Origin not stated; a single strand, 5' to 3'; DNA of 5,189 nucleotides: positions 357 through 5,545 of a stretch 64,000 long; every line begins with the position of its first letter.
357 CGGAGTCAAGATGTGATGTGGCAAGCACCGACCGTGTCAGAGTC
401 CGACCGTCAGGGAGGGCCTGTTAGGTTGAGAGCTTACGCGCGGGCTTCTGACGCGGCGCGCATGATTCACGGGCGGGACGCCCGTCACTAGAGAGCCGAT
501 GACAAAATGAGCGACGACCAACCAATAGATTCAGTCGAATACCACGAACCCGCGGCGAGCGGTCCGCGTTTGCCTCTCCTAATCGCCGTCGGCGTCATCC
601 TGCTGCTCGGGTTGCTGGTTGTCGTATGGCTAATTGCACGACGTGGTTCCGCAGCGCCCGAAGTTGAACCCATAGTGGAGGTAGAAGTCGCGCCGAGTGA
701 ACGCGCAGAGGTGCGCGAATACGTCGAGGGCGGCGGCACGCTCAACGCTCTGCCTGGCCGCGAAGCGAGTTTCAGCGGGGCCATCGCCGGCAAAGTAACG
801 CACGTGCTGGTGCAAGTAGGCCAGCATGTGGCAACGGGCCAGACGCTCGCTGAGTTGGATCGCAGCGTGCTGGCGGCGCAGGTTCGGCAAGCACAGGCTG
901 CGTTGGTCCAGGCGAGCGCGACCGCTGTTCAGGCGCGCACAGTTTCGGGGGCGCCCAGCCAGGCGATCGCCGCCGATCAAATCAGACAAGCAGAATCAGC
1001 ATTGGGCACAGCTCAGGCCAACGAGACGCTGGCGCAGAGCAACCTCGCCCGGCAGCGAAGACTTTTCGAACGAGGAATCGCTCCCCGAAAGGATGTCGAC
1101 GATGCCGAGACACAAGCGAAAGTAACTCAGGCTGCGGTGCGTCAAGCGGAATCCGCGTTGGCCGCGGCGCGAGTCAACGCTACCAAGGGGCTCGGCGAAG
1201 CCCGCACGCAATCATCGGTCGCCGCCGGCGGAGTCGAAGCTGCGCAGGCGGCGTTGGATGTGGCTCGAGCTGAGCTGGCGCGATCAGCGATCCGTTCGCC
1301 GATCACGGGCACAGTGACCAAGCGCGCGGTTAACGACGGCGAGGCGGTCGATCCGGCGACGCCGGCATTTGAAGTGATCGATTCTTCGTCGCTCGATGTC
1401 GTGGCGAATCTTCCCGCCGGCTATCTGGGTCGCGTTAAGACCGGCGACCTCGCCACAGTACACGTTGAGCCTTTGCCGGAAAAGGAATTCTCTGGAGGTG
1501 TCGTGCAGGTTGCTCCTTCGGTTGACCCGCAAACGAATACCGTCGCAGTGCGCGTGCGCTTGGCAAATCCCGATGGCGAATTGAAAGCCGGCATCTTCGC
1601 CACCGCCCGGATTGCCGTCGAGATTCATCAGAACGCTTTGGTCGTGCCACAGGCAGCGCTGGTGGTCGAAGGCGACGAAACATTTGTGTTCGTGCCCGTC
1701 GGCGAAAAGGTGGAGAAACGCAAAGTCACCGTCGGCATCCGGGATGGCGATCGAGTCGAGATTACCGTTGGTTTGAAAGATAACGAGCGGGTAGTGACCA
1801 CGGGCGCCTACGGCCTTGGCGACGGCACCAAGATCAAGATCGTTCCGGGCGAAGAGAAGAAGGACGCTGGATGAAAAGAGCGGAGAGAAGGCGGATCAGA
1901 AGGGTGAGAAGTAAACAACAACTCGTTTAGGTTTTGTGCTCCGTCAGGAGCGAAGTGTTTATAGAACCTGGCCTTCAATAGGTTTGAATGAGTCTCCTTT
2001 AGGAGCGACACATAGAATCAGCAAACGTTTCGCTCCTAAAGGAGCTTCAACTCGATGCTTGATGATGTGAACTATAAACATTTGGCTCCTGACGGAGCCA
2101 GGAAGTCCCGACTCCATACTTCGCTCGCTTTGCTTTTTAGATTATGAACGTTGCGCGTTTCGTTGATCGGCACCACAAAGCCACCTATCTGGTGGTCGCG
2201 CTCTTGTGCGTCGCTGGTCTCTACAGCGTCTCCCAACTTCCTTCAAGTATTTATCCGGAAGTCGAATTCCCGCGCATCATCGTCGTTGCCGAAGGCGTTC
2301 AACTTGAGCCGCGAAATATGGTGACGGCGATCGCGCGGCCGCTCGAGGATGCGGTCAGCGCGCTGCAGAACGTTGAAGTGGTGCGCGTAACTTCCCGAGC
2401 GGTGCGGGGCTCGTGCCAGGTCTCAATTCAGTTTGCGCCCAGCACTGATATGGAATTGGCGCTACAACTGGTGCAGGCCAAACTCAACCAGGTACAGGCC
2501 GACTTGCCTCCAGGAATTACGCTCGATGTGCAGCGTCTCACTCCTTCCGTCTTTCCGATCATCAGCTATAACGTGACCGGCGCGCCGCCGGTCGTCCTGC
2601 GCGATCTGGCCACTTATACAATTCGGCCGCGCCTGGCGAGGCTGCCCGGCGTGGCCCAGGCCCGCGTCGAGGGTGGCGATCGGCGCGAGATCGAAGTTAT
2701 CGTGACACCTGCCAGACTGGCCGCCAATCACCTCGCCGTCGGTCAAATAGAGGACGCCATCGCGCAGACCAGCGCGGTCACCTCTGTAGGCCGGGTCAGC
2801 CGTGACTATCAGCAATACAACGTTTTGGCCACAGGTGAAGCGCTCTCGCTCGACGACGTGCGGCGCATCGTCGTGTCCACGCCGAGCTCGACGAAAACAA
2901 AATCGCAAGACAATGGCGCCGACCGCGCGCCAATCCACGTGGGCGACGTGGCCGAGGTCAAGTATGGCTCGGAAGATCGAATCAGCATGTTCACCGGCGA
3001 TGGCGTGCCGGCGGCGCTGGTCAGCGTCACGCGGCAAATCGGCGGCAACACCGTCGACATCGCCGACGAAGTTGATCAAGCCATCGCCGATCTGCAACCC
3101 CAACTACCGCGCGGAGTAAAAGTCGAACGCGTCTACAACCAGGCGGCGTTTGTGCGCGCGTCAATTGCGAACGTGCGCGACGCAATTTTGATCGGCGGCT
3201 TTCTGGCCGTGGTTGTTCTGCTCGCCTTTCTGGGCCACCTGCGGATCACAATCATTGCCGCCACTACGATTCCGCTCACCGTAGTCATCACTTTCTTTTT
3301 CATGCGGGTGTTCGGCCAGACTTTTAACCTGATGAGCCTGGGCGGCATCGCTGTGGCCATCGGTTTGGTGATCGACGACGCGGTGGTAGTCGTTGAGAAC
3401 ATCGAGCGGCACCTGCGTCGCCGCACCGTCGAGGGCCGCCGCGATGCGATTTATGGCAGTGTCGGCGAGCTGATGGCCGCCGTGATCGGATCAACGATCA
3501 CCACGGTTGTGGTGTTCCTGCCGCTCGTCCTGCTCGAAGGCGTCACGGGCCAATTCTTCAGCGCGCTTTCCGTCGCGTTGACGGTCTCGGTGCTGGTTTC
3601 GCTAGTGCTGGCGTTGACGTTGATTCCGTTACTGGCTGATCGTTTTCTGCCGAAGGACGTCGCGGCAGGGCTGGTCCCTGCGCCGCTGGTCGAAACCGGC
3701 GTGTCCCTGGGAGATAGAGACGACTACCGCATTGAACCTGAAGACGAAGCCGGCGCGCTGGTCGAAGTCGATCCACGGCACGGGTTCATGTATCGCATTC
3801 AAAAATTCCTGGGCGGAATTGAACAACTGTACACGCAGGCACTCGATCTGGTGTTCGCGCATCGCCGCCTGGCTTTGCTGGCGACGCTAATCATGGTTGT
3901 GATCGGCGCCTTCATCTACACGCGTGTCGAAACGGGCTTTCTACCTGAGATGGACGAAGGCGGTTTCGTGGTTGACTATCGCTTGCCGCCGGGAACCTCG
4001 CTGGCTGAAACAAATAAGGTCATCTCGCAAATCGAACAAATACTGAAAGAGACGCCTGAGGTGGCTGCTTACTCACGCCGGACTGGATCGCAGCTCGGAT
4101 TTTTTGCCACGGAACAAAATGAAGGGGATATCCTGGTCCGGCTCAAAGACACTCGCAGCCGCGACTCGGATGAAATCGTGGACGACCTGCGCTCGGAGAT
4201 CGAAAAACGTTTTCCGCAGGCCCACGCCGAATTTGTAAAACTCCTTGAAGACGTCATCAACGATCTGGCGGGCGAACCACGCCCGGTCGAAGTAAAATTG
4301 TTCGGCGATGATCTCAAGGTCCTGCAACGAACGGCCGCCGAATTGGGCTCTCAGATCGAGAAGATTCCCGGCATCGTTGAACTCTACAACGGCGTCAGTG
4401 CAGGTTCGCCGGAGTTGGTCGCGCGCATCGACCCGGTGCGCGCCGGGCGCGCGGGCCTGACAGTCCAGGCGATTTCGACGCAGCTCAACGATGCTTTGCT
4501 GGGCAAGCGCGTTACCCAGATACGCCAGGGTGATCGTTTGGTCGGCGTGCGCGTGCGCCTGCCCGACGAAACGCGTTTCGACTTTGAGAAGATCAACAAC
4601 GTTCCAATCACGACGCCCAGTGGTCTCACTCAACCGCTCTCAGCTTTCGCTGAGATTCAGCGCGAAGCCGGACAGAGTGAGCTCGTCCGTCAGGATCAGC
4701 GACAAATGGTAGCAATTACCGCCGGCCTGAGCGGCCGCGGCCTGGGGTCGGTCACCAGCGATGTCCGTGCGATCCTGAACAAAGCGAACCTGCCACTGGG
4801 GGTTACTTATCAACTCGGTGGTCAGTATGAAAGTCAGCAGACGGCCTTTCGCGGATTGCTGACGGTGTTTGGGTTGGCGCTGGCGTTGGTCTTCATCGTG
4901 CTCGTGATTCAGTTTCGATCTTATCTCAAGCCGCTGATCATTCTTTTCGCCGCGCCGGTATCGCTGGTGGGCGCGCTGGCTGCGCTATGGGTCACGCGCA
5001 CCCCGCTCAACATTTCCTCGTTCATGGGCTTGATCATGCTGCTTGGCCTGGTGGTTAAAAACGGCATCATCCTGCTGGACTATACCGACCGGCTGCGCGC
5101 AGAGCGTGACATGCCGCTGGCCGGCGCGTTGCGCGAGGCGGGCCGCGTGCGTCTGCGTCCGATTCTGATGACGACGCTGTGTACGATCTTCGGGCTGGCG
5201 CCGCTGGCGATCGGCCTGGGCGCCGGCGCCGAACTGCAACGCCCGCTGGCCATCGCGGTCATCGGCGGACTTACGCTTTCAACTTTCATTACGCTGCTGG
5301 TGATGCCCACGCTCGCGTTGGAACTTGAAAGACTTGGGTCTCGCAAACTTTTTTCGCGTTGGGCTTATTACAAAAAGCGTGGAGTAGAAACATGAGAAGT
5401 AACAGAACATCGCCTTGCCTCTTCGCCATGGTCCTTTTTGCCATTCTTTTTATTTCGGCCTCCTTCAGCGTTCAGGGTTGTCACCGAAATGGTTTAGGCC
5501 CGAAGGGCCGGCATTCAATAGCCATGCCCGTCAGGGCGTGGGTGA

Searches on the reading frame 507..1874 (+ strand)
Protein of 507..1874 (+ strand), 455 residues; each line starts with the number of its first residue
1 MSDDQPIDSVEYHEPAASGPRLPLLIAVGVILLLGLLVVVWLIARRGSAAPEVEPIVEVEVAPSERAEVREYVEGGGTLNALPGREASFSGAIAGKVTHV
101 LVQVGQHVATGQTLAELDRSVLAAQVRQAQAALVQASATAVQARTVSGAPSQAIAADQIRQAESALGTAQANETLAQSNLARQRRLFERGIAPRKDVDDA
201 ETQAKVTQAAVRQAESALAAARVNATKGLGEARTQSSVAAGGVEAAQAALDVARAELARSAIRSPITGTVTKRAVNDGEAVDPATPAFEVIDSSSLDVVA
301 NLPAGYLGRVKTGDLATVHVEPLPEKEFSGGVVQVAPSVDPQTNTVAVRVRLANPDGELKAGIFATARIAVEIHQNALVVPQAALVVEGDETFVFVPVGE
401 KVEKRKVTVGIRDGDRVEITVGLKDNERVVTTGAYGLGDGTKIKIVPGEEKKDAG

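Call 10: search_protein_families(library=pfam, proteins=[window:507-1874:+], max_evalue=0.001)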
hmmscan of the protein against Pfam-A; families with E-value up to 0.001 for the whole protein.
window:507-1874:+ (455 aa): 4 families
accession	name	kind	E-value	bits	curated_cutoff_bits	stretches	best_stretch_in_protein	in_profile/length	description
PF16576.10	HlyD_D23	-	1.5e-29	103.3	30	1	85-365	18-214/214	Barrel-sandwich domain of CusB or HlyD membrane-fusion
PF13437.12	HlyD_3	-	1.3e-19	71.3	22.2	1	262-361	2-105/106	HlyD family secretion protein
PF13533.13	Biotin_lipoyl_2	-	1.5e-06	28.4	29.8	1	93-118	7-32/32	Biotin-lipoyl like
PF00364.28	Biotin_lipoyl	-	4.6e-06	26.8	22.1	0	95-117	15-36/73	Biotin-requiring enzyme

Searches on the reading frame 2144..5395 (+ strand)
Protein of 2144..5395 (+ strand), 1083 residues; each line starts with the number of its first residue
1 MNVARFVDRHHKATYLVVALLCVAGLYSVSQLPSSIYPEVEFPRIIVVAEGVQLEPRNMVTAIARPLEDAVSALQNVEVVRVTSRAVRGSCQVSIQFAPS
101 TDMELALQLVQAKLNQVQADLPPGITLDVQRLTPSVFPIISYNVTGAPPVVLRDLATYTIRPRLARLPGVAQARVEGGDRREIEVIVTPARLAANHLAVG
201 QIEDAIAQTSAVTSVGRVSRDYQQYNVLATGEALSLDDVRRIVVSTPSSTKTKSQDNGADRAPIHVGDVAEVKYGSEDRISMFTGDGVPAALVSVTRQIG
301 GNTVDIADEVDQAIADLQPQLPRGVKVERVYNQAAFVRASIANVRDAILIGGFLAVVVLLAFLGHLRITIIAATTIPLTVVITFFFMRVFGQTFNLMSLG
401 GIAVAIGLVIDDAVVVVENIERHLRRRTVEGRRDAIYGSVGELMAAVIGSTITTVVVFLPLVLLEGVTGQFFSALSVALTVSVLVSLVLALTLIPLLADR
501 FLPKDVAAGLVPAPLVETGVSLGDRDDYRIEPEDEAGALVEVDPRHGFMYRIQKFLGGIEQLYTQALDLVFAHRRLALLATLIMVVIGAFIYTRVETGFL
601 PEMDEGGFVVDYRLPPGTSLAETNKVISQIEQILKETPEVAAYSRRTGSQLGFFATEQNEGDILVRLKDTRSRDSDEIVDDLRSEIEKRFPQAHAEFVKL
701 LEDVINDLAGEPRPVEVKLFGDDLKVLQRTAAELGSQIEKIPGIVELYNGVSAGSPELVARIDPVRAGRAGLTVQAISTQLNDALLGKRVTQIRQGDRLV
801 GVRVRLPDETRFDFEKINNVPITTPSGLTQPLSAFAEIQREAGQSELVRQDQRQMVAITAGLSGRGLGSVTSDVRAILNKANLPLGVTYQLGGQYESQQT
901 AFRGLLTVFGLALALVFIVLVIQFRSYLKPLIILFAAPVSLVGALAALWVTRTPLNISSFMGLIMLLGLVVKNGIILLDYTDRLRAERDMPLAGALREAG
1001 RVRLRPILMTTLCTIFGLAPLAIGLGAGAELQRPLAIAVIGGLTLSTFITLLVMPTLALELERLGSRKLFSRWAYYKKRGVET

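Call 10: search_protein_families(library=pfam, proteins=[window:2144-5395:+], max_evalue=0.001)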
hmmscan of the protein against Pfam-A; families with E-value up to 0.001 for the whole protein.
window:2144-5395:+ (1083 aa): 3 families
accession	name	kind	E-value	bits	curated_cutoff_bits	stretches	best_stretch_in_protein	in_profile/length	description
PF00873.25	ACR_tran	-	2.5e-245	817.2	28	1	9-1057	7-1016/1021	AcrB/AcrD/AcrF family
PF02355.23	SecD_SecF_C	-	2.8e-12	46.9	20.5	2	905-1062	33-187/189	Protein export membrane protein SecD/SecF, C-terminal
PF03176.21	MMPL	-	6e-08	32.4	20.5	1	869-1061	105-302/333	MMPL family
